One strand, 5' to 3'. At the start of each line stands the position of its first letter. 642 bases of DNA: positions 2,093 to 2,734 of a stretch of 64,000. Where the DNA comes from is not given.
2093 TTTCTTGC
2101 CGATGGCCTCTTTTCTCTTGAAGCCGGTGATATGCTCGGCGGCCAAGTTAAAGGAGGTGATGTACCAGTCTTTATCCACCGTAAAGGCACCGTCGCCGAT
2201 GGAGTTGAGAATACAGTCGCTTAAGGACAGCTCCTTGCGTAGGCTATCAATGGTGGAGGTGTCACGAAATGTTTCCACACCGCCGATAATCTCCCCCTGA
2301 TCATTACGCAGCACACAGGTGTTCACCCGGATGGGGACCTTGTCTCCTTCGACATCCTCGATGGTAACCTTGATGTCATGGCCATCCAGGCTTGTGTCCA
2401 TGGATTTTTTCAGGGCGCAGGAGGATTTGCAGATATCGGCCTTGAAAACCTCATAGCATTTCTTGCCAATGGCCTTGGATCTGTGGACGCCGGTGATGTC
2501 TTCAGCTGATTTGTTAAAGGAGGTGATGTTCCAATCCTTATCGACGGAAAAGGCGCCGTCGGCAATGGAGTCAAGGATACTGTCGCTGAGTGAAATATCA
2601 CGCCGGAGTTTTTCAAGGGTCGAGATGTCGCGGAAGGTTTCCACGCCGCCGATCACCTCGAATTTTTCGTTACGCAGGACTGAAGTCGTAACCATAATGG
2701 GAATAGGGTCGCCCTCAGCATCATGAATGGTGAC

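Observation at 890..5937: Divergent sigma-54 module: a 4xPAS(Cys) enhancer-binding protein facing a NifX-like / twin MinD-ferredoxin ATPase operon of unknown function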

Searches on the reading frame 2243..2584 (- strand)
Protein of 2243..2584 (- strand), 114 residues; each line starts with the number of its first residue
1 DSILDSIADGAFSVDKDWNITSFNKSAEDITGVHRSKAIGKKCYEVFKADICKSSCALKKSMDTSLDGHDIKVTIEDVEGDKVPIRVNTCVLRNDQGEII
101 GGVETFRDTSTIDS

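Call 19: find_related_loci(query=A1, collection=genome_contigs, flank=10000)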
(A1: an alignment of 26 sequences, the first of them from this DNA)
Query A1 (114 aa) in genome_contigs; peptide patterns used: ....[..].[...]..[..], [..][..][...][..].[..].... (x = any residue, [..] = any of these).
600 stretches matched a pattern (row limit reached: there are more); 592 encode a relative of the query (tblastn E <= 1e-3); the best 80 are kept; 80 distinct loci.
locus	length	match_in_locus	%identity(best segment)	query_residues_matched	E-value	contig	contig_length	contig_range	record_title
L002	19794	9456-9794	81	1-113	8e-61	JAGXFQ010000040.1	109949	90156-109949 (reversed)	MAG: Desulfobulbaceae bacterium isolate LH_M19 k141_1338861, whole genome shotgun sequence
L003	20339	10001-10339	80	1-113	5e-60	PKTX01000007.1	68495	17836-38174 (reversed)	MAG: Desulfobulbaceae bacterium isolate BM506 sc_381, whole genome shotgun sequence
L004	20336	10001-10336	68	3-114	5e-48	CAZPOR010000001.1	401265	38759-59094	MAG TPA_asm: uncultured Desulfurivibrio sp. isolate binchicken_co269_249 genome assembly, contig: NODE_14_length_401265_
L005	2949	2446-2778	58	3-113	5e-43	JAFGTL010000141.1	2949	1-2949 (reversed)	MAG: Candidatus Hydrogenedentota bacterium isolate Zod_Metabat.968 k87_2493719, whole genome shotgun sequence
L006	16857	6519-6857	57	1-113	2e-42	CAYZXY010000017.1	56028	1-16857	MAG TPA_asm: uncultured Pirellulales bacterium isolate SRP141376_co3_268 genome assembly, contig: NODE_1329_length_56028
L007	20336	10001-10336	57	3-114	2e-42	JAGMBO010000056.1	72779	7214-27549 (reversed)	MAG: Candidatus Eisenbacteria bacterium isolate RS_16_23 ZL425.bin.23.fa_56, whole genome shotgun sequence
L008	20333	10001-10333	55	3-113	3e-41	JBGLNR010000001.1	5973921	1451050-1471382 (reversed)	MAG: Planctomycetota bacterium isolate PPR_0503 PPR_0503.fa_scaffold_119715, whole genome shotgun sequence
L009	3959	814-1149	53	3-114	2e-40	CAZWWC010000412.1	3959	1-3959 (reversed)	MAG TPA_asm: uncultured Planctomycetaceae bacterium isolate binchicken_co100_313 genome assembly, contig: NODE_36665_len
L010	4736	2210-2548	52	1-113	2e-40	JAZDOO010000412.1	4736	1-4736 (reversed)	MAG: Pseudomonadota bacterium isolate MEGAHIT-group-0.780 k141_7449821, whole genome shotgun sequence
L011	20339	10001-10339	52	1-113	5e-40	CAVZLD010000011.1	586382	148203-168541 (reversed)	MAG: uncultured Planctomycetaceae bacterium isolate MFD03804.bin.2.145 genome assembly, contig: contig_62429, whole geno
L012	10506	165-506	56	1-114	5e-40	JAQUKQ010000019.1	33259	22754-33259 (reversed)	MAG: Desulfobulbaceae bacterium isolate STD1_110 NODE_2600_length_33259_cov_5.314379_Sandtown_D1, whole genome shotgun s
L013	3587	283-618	53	2-113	4e-40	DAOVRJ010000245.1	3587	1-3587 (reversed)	MAG TPA_asm: Candidatus Zixiibacteriota bacterium isolate CSMAG_1598 CSMAG_1598_k141_395817_length_3587_cov_18.0000, who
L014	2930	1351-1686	53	2-113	8e-40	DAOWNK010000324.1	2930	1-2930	MAG TPA_asm: Pirellulales bacterium isolate CSMAG_3026 CSMAG_3026_k141_2440773_length_2930_cov_15.0000, whole genome sho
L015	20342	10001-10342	53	1-114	1e-39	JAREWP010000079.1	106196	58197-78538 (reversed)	MAG: Candidatus Magnetocorallium paracelense isolate XS-1 k255_33909, whole genome shotgun sequence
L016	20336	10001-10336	56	3-114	1e-39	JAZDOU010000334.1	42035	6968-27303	MAG: Pseudomonadota bacterium isolate MEGAHIT-group-0.794 k141_7913669, whole genome shotgun sequence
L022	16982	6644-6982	52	1-113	5e-39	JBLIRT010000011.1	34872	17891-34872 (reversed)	MAG: bacterium isolate MF1_201704_bin_1079 MF1_201704_bin_1079_scaffold_11, whole genome shotgun sequence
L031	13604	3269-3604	52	3-114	1e-38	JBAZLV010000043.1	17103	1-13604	MAG: Nitrospirota bacterium isolate SO_2017_LW4_23 scaffold_6560_c1_LW137-91_2017, whole genome shotgun sequence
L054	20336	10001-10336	50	3-114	5e-37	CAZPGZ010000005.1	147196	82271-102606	MAG TPA_asm: uncultured Nitrospiraceae bacterium isolate binchicken_co20_233 genome assembly, contig: NODE_273_length_14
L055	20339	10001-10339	53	1-113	5e-37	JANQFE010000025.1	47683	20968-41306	MAG: Thermodesulfobacteriota bacterium isolate PL23a_bin.71 k99_1934369, whole genome shotgun sequence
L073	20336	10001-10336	47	3-114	6e-37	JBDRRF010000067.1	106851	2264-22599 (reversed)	MAG: Pseudomonadota bacterium isolate MEGAHIT-group-2.86 k141_815659, whole genome shotgun sequence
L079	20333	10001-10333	53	3-113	1e-36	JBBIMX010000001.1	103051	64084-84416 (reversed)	MAG: Deltaproteobacteria bacterium isolate BQF270218_bin_242 NODE_18_length_103051_cov_6.076556, whole genome shotgun se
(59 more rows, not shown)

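Call 32: search_protein_families(library=pfam, proteins=[L003:8460-8852:-, L003:7315-8157:-, L003:6223-7161:-, L003:5407-6096:-, L003:4474-4782:-, L002:7745-8377:-, L002:7077-7748:-, L002:6304-6972:-, L002:5500-5946:-, L002:2928-4262:+], max_evalue=0.001)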
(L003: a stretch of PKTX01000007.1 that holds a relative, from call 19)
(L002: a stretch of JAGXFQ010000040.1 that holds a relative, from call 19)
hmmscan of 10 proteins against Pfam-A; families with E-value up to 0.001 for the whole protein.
L003:8460-8852:- (130 aa): 0 families

L003:7315-8157:- (280 aa): 0 families

L003:6223-7161:- (312 aa): 0 families

L003:5407-6096:- (229 aa): 2 families
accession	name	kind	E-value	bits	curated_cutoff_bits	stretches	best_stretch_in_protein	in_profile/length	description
PF03358.20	FMN_red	-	7e-31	107.3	24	1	31-188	1-143/152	NADPH-dependent FMN reductase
PF02525.22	Flavodoxin_2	-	7.7e-08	32.7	27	1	31-161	1-137/198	Flavodoxin-like fold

L003:4474-4782:- (102 aa): 0 families

L002:7745-8377:- (210 aa): 2 families
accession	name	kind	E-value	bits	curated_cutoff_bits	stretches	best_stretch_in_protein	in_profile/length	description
PF00702.32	Hydrolase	-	8.7e-11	43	26.4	1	5-170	2-182/191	haloacid dehalogenase-like hydrolase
PF13419.12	HAD_2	-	3.5e-09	37.5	23.8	1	76-185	67-178/178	Haloacid dehalogenase-like hydrolase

L002:7077-7748:- (223 aa): 1 family
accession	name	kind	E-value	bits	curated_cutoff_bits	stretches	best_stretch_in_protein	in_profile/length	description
PF00156.33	Pribosyltran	-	8.5e-12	45.1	26.3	1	33-173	23-122/158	Phosphoribosyl transferase domain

L002:6304-6972:- (222 aa): 0 families

L002:5500-5946:- (148 aa): 0 families

L002:2928-4262:+ (444 aa): 2 families
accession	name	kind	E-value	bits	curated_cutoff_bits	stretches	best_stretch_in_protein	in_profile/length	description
PF13520.12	AA_permease_2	-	1.2e-29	104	27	1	16-415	1-415/427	Amino acid permease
PF00324.27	AA_permease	-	2.3e-17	63.3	24.6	1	24-370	5-366/470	Amino acid permease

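Call 61: search_protein_families(library=pfam, proteins=[L022:8165-8542:+, L022:8561-8932:+, L022:11362-12255:+], max_evalue=0.001)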
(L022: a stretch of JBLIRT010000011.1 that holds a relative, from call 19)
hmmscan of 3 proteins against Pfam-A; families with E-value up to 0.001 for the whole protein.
L022:8165-8542:+ (125 aa): 1 family
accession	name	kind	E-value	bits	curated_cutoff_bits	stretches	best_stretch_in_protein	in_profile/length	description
PF02579.22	Nitro_FeMo-Co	-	5.1e-05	23.9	26.3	1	10-96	3-93/94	Dinitrogenase iron-molybdenum cofactor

L022:8561-8932:+ (123 aa): 1 family
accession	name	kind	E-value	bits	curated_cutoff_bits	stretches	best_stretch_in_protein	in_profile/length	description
PF17253.7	DUF5320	-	5e-28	98.6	27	1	4-116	1-99/99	Family of unknown function (DUF5320)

L022:11362-12255:+ (297 aa): 7 families
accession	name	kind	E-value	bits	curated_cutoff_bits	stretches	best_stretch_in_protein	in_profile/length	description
PF10609.15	ParA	-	1.2e-103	346.3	27.1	1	45-289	2-244/246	NUBPL iron-transfer P-loop NTPase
PF01656.29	CbiA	-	3.3e-14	53.4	25.4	1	50-269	2-124/125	CobQ/CobB/MinD/ParA nucleotide binding domain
PF13614.12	AAA_31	-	9.6e-11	42.4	27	1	50-207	5-166/177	AAA domain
PF02374.21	ArsA_ATPase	-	2.7e-07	30.6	24.3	1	47-84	1-38/305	Anion-transporting ATPase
PF09140.17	MipZ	-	1.1e-06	28.6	20.7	1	48-94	2-48/262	ATPase MipZ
PF00142.24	Fer4_NifH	-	7.5e-05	22.8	25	0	51-84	4-37/271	4Fe-4S iron sulfur cluster binding proteins, NifH/frxC family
PF13481.12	AAA_25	-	0.00063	19.8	27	1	23-75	10-60/195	AAA domain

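Call 62: search_protein_families(library=ncbifam, proteins=[L022:11362-12255:+, L073:12561-13406:+, L031:9919-11256:+, L054:14860-16137:+, L055:7999-8940:-, L079:11851-12777:+], max_evalue=0.00001)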
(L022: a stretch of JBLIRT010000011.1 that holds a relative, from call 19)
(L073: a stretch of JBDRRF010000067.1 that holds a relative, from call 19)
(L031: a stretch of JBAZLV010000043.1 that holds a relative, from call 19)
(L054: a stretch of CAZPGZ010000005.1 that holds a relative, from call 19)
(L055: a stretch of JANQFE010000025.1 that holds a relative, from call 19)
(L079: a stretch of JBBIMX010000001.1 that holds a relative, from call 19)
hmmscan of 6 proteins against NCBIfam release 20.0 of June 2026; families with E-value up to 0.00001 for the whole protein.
L022:11362-12255:+ (297 aa): 12 families
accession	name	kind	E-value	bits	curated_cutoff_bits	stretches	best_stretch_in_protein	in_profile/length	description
NF041136.1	MrpORP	equivalog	5e-123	411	450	1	43-295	2-253/365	iron-sulfur cluster carrier protein MrpORP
NF008669.0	PRK11670.1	equivalog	1.8e-70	237.7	348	1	36-286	97-345/369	iron-sulfur cluster carrier protein ApbC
TIGR01969.1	minD_arch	subfamily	9.5e-20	70.8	201.75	1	49-289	3-229/251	cell division ATPase MinD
TIGR01968.1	minD_bact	equivalog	5.6e-18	65.2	212.9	1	49-290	4-236/261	septum site-determining protein MinD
NF041546.1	ParA_partition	equivalog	3.9e-11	42.9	180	1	50-85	3-38/203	ParA family partition ATPase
NF047398.1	AAA_KGGVGR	domain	6e-09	36.5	90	1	50-100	6-56/190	KGGVGR-motif variant AAA ATPase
NF008079.0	PRK10818.1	equivalog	4.4e-08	32.8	508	0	49-197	5-152/270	septum site-determining protein MinD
TIGR01007.1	eps_fam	subfamily_domain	9.3e-08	31.9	108.05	1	48-218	19-188/204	polysaccharide biosynthesis tyrosine autokinase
TIGR03018.1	pepcterm_TyrKin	hypoth_equivalog_domain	1.3e-07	31.2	230.65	1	39-99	28-89/207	XrtA-associated tyrosine autokinase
NF053622.1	ATPseBagAMYCTU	equivalog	2.1e-07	30.7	400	1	47-108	7-65/325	ATPase BagA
TIGR04291.1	arsen_driv_ArsA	equivalog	6.8e-07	28.4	650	1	24-83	297-356/565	arsenical pump-driving ATPase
TIGR03371.1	cellulose_yhjQ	equivalog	5.1e-06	26.1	157.85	0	48-199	3-155/246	cellulose biosynthesis protein BcsQ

L073:12561-13406:+ (281 aa): 10 families
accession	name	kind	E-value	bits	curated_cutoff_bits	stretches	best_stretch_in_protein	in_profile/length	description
NF041136.1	MrpORP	equivalog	1.3e-115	386.6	450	1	27-279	2-252/365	iron-sulfur cluster carrier protein MrpORP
NF008669.0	PRK11670.1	equivalog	8.2e-67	225.7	348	1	24-273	101-347/369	iron-sulfur cluster carrier protein ApbC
TIGR01969.1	minD_arch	subfamily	1.9e-16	60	201.75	2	33-82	3-52/251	cell division ATPase MinD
TIGR01968.1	minD_bact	equivalog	1.4e-12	47.6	212.9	1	32-186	3-154/261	septum site-determining protein MinD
NF047398.1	AAA_KGGVGR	domain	5.3e-10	39.9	90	1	33-83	5-55/190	KGGVGR-motif variant AAA ATPase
NF041546.1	ParA_partition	equivalog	2.3e-09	37.1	180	1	33-69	2-38/203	ParA family partition ATPase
TIGR03371.1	cellulose_yhjQ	equivalog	1.1e-06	28.3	157.85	1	32-70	3-41/246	cellulose biosynthesis protein BcsQ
TIGR04291.1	arsen_driv_ArsA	equivalog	1.1e-06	27.6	650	1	11-65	300-354/565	arsenical pump-driving ATPase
NF008079.0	PRK10818.1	equivalog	2.4e-06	27.1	508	0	33-182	5-152/270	septum site-determining protein MinD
TIGR01007.1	eps_fam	subfamily_domain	3.9e-06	26.5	108.05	0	27-75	15-62/204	polysaccharide biosynthesis tyrosine autokinase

L031:9919-11256:+ (446 aa): 19 families
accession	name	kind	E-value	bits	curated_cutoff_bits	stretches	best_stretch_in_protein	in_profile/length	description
NF041136.1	MrpORP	equivalog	1.5e-115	386.4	450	1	195-442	2-249/365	iron-sulfur cluster carrier protein MrpORP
NF008669.0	PRK11670.1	equivalog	2.3e-74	250.5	348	1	197-441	106-349/369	iron-sulfur cluster carrier protein ApbC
TIGR01969.1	minD_arch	subfamily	3.2e-22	78.9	201.75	2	201-238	3-40/251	cell division ATPase MinD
TIGR01968.1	minD_bact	equivalog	5e-20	71.9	212.9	2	201-237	4-40/261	septum site-determining protein MinD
TIGR03419.1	NifU_clost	equivalog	4.7e-19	69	187.9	1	43-150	11-119/121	Fe-S cluster assembly scaffold protein NifU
NF008079.0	PRK10818.1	equivalog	1.3e-14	54.2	508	0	200-238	4-42/270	septum site-determining protein MinD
NF041546.1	ParA_partition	equivalog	8.7e-14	51.5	180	1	201-239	2-40/203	ParA family partition ATPase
TIGR02000.1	NifU_proper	equivalog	9.6e-13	48.2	273.3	1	44-157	15-132/290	Fe-S cluster assembly protein NifU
TIGR01999.1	iscU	equivalog_domain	3e-11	43.5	192.4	1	61-150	33-122/124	Fe-S cluster assembly scaffold IscU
NF047398.1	AAA_KGGVGR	domain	5.6e-11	43.1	90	1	201-252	5-56/190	KGGVGR-motif variant AAA ATPase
TIGR01007.1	eps_fam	subfamily_domain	3e-08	33.4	108.05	1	200-369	19-188/204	polysaccharide biosynthesis tyrosine autokinase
TIGR03018.1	pepcterm_TyrKin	hypoth_equivalog_domain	2.7e-07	30.1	230.65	1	196-355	33-195/207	XrtA-associated tyrosine autokinase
TIGR04291.1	arsen_driv_ArsA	equivalog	2.7e-07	29.7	650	1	186-236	307-357/565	arsenical pump-driving ATPase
TIGR03371.1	cellulose_yhjQ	equivalog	4.8e-07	29.5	157.85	1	200-238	3-41/246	cellulose biosynthesis protein BcsQ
NF053622.1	ATPseBagAMYCTU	equivalog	1.5e-06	27.9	400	1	198-234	6-42/325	ATPase BagA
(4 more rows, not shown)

L054:14860-16137:+ (426 aa): 19 families
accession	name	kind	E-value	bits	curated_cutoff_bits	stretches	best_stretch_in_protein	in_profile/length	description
NF041136.1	MrpORP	equivalog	1.3e-112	376.7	450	1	173-424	2-253/365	iron-sulfur cluster carrier protein MrpORP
NF008669.0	PRK11670.1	equivalog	7.8e-75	252.1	348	1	177-423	108-353/369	iron-sulfur cluster carrier protein ApbC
TIGR01969.1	minD_arch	subfamily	1.7e-22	79.8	201.75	1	179-418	3-229/251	cell division ATPase MinD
TIGR01968.1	minD_bact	equivalog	7.8e-18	64.8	212.9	2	179-215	4-40/261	septum site-determining protein MinD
TIGR03419.1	NifU_clost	equivalog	3.5e-17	62.9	187.9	1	17-127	8-119/121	Fe-S cluster assembly scaffold protein NifU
NF041546.1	ParA_partition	equivalog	5.5e-13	48.9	180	1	179-217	2-40/203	ParA family partition ATPase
TIGR01999.1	iscU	equivalog_domain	1.3e-12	47.9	192.4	1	39-127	34-122/124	Fe-S cluster assembly scaffold IscU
NF047398.1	AAA_KGGVGR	domain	5.2e-11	43.2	90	1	179-226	5-52/190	KGGVGR-motif variant AAA ATPase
NF008079.0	PRK10818.1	equivalog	1.4e-10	41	508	0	178-215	4-41/270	septum site-determining protein MinD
TIGR01007.1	eps_fam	subfamily_domain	3e-09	36.7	108.05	1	178-347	19-188/204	polysaccharide biosynthesis tyrosine autokinase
TIGR02000.1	NifU_proper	equivalog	1.5e-08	34.4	273.3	1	40-127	35-124/290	Fe-S cluster assembly protein NifU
TIGR04291.1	arsen_driv_ArsA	equivalog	5.5e-08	32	650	1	109-214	252-357/565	arsenical pump-driving ATPase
TIGR01994.1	SUF_scaf_2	equivalog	1.1e-07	31.9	92.5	1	39-128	35-122/137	Fe-S cluster assembly sulfur transfer protein SufU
TIGR03815.1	CpaE_hom_Actino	equivalog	1.3e-07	31.1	154.45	0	176-223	111-158/340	septum site-determining protein Ssd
TIGR03371.1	cellulose_yhjQ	equivalog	2.9e-07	30.2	157.85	1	178-330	3-157/246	cellulose biosynthesis protein BcsQ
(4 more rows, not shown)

L055:7999-8940:- (314 aa): 11 families
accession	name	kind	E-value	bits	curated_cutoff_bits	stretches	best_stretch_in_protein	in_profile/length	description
NF041136.1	MrpORP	equivalog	4.1e-105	352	450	1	59-310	2-251/365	iron-sulfur cluster carrier protein MrpORP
NF008669.0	PRK11670.1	equivalog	3.3e-74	250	348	1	66-310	111-352/369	iron-sulfur cluster carrier protein ApbC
TIGR01969.1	minD_arch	subfamily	1.7e-21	76.6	201.75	2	66-117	4-55/251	cell division ATPase MinD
TIGR01968.1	minD_bact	equivalog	5.1e-16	58.8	212.9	1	66-114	5-53/261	septum site-determining protein MinD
NF041546.1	ParA_partition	equivalog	1.6e-09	37.6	180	1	67-101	4-38/203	ParA family partition ATPase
NF047398.1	AAA_KGGVGR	domain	4.2e-09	37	90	1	67-115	7-55/190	KGGVGR-motif variant AAA ATPase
TIGR03018.1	pepcterm_TyrKin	hypoth_equivalog_domain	7.6e-08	31.9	230.65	1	58-114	31-88/207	XrtA-associated tyrosine autokinase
TIGR03815.1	CpaE_hom_Actino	equivalog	1.5e-06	27.6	154.45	1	66-211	115-258/340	septum site-determining protein Ssd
TIGR01007.1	eps_fam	subfamily_domain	1.8e-06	27.7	108.05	0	58-105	14-60/204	polysaccharide biosynthesis tyrosine autokinase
NF008079.0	PRK10818.1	equivalog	2.8e-06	26.9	508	0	64-216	4-154/270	septum site-determining protein MinD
TIGR03371.1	cellulose_yhjQ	equivalog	8.8e-06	25.4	157.85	0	66-102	5-41/246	cellulose biosynthesis protein BcsQ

L079:11851-12777:+ (309 aa): 14 families
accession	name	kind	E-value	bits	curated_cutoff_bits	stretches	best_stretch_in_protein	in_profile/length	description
NF041136.1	MrpORP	equivalog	1.2e-112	376.8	450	1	38-288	1-250/365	iron-sulfur cluster carrier protein MrpORP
NF008669.0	PRK11670.1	equivalog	5.4e-72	242.7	348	1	36-286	101-349/369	iron-sulfur cluster carrier protein ApbC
TIGR01969.1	minD_arch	subfamily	8.9e-27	93.8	201.75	2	150-290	107-233/251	cell division ATPase MinD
TIGR01968.1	minD_bact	equivalog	6.7e-19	68.2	212.9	2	45-97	4-56/261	septum site-determining protein MinD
NF041546.1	ParA_partition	equivalog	3.9e-10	39.6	180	1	45-81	2-38/203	ParA family partition ATPase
NF008079.0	PRK10818.1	equivalog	4.9e-10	39.2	508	1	45-195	5-154/270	septum site-determining protein MinD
NF047398.1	AAA_KGGVGR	domain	1.3e-08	35.4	90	1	43-103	3-60/190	KGGVGR-motif variant AAA ATPase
TIGR03018.1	pepcterm_TyrKin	hypoth_equivalog_domain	3.1e-08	33.2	230.65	1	38-96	31-90/207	XrtA-associated tyrosine autokinase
TIGR04291.1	arsen_driv_ArsA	equivalog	7.7e-08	31.5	650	1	14-80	291-357/565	arsenical pump-driving ATPase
TIGR01007.1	eps_fam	subfamily_domain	9.3e-07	28.6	108.05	0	44-213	19-187/204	polysaccharide biosynthesis tyrosine autokinase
TIGR03371.1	cellulose_yhjQ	equivalog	1.6e-06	27.8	157.85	1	43-83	2-42/246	cellulose biosynthesis protein BcsQ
NF033200.1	F430_CfbC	exception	3.2e-06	26.7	402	0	47-80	4-37/260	Ni-sirohydrochlorin a,c-diamide reductive cyclase ATP-dependent reductase subunit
TIGR03815.1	CpaE_hom_Actino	equivalog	5e-06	25.9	154.45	1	44-95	113-164/340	septum site-determining protein Ssd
NF053622.1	ATPseBagAMYCTU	equivalog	7.5e-06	25.6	400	0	42-78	6-42/325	ATPase BagA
